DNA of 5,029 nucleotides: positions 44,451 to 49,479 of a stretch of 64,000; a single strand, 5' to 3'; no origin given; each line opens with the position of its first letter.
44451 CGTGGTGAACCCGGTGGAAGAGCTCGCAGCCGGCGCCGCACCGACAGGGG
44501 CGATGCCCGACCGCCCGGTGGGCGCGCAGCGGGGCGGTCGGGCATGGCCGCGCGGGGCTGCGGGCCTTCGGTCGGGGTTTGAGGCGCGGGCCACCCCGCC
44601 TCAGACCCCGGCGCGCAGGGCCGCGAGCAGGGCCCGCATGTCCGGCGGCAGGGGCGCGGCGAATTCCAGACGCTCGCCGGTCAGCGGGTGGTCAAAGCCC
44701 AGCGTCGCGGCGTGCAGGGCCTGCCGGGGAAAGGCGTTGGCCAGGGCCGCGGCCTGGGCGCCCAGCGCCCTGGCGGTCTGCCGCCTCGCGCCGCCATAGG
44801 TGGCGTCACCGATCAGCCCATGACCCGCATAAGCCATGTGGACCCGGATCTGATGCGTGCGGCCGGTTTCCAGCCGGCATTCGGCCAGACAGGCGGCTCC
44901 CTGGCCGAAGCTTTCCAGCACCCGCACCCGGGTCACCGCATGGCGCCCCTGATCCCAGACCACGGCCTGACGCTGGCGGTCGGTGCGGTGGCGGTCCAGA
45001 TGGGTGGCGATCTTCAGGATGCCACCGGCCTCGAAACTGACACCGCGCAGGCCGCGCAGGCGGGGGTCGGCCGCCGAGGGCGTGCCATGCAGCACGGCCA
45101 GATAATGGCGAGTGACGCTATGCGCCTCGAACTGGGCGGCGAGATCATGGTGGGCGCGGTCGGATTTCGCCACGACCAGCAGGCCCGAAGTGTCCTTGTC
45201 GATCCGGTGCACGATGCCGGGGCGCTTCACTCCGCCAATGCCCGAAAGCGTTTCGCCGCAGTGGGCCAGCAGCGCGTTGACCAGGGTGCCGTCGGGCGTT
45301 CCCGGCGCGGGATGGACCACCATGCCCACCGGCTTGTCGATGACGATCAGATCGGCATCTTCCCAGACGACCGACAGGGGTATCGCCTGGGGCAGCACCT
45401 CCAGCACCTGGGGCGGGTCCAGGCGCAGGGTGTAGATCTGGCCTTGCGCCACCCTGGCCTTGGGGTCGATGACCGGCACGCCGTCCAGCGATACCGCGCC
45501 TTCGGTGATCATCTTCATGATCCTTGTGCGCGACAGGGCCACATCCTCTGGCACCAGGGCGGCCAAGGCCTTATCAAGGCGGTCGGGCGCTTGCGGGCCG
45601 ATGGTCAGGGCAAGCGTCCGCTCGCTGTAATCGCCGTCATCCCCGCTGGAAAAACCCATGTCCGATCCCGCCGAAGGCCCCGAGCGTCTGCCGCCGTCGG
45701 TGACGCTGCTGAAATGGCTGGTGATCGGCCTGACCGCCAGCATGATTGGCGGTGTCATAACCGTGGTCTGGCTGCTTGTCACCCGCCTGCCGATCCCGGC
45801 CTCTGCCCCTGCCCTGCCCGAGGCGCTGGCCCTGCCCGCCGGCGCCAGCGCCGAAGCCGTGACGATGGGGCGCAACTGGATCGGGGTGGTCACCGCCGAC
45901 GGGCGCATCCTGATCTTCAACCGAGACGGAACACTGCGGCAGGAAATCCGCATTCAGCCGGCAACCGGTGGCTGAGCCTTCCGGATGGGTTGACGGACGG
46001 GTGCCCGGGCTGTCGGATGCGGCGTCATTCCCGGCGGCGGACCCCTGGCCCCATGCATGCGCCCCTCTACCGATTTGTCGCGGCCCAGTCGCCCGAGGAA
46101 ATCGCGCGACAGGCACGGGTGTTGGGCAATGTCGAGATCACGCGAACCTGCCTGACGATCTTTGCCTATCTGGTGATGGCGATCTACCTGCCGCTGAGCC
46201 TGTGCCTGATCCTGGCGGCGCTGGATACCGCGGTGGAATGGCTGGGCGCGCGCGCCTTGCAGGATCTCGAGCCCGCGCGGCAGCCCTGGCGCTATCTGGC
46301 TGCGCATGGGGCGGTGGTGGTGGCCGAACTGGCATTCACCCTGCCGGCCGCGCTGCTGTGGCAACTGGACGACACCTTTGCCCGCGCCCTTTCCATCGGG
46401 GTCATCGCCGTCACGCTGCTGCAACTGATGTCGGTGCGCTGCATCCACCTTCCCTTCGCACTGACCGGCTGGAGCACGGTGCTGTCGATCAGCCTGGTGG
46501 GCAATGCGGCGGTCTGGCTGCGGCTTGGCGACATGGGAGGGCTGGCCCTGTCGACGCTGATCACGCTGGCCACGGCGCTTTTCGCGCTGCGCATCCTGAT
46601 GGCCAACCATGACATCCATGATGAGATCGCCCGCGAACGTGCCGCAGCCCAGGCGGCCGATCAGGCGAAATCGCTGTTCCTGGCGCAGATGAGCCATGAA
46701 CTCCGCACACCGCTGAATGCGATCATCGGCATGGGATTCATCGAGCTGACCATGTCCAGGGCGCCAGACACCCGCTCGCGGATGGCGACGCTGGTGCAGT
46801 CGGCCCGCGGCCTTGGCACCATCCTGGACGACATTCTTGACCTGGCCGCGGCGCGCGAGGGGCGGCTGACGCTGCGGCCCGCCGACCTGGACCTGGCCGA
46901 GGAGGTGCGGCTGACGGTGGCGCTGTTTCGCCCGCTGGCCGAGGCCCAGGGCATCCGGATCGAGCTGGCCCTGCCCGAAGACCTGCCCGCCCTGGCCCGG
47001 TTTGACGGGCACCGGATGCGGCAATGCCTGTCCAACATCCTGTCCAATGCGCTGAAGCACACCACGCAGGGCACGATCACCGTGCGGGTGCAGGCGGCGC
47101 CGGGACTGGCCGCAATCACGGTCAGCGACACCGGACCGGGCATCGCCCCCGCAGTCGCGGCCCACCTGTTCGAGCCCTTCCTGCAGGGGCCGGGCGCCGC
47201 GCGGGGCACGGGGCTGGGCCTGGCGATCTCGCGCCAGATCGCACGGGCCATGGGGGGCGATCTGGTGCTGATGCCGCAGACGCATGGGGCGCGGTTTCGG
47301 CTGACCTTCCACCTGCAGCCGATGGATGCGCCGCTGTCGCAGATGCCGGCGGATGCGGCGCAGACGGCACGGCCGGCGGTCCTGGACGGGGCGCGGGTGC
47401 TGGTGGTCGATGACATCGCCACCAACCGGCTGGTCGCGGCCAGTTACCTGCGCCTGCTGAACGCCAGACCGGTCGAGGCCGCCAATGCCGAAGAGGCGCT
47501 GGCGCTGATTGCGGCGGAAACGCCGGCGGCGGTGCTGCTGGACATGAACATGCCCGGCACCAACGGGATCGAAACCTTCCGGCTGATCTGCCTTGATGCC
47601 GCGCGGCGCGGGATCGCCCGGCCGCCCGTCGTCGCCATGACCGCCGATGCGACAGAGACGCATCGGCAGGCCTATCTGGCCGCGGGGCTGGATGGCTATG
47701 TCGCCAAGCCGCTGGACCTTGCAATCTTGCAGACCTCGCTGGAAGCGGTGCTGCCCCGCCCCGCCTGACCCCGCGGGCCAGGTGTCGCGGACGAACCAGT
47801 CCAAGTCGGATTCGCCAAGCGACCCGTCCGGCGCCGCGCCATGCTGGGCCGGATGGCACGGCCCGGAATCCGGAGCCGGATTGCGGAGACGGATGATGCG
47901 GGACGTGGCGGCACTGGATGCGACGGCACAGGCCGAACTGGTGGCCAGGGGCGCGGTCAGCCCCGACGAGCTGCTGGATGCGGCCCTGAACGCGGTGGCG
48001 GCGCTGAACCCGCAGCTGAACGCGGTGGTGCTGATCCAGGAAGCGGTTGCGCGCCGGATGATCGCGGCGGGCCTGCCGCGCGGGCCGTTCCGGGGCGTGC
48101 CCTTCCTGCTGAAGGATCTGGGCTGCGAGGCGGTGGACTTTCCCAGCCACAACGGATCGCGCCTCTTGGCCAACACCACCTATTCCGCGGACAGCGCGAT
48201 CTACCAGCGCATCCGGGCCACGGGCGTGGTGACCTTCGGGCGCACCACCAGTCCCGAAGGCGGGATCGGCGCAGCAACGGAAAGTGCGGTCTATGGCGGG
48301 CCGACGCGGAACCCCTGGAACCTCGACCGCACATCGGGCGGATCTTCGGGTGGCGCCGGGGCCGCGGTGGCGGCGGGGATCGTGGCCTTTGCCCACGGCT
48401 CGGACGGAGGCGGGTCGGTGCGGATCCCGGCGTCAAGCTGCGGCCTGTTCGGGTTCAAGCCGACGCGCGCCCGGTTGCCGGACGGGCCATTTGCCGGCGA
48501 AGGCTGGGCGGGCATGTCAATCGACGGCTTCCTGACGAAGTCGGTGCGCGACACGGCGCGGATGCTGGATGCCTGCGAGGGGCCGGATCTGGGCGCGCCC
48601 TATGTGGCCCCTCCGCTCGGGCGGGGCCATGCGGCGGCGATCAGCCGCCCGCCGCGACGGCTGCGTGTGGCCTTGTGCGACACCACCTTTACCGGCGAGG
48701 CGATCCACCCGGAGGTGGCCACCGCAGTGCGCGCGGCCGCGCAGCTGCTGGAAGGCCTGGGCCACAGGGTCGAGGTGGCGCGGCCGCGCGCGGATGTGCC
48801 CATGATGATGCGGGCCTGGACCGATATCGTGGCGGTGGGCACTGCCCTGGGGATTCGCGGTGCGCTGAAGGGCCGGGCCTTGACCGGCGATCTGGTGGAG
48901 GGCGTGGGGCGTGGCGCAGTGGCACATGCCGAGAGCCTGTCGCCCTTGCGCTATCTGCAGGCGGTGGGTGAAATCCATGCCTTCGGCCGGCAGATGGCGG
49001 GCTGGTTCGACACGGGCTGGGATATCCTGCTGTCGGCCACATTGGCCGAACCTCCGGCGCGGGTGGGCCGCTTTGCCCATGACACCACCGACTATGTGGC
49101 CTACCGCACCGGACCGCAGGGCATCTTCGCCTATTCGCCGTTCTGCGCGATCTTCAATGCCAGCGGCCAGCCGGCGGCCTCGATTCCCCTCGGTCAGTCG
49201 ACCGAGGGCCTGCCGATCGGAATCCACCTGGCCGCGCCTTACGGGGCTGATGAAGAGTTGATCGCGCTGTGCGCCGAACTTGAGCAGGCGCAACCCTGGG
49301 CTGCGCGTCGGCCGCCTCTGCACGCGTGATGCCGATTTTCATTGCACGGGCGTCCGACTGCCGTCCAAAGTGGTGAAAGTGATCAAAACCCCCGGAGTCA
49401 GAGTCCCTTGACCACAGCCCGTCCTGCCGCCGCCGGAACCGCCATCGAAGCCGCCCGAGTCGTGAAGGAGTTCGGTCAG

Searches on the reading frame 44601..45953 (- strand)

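Call 85: search_protein_families(library=pfam, proteins=[window:44601-45953:-], max_evalue=0.0001)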
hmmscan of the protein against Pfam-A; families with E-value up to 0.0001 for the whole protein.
window:44601-45953:- (450 aa): 1 family
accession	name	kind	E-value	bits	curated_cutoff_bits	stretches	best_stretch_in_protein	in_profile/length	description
PF00849.27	PseudoU_synth_2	-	2.4e-31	109.4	26.8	1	201-374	1-151/152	RNA pseudouridylate synthase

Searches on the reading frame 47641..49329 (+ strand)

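Call 85: search_protein_families(library=pfam, proteins=[window:47641-49329:+], max_evalue=0.0001)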
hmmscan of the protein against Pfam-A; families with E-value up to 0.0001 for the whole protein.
window:47641-49329:+ (562 aa): 1 family
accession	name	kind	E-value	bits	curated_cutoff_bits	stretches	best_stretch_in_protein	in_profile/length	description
PF01425.27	Amidase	-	3.9e-84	283.7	27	1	110-540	1-444/445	Amidase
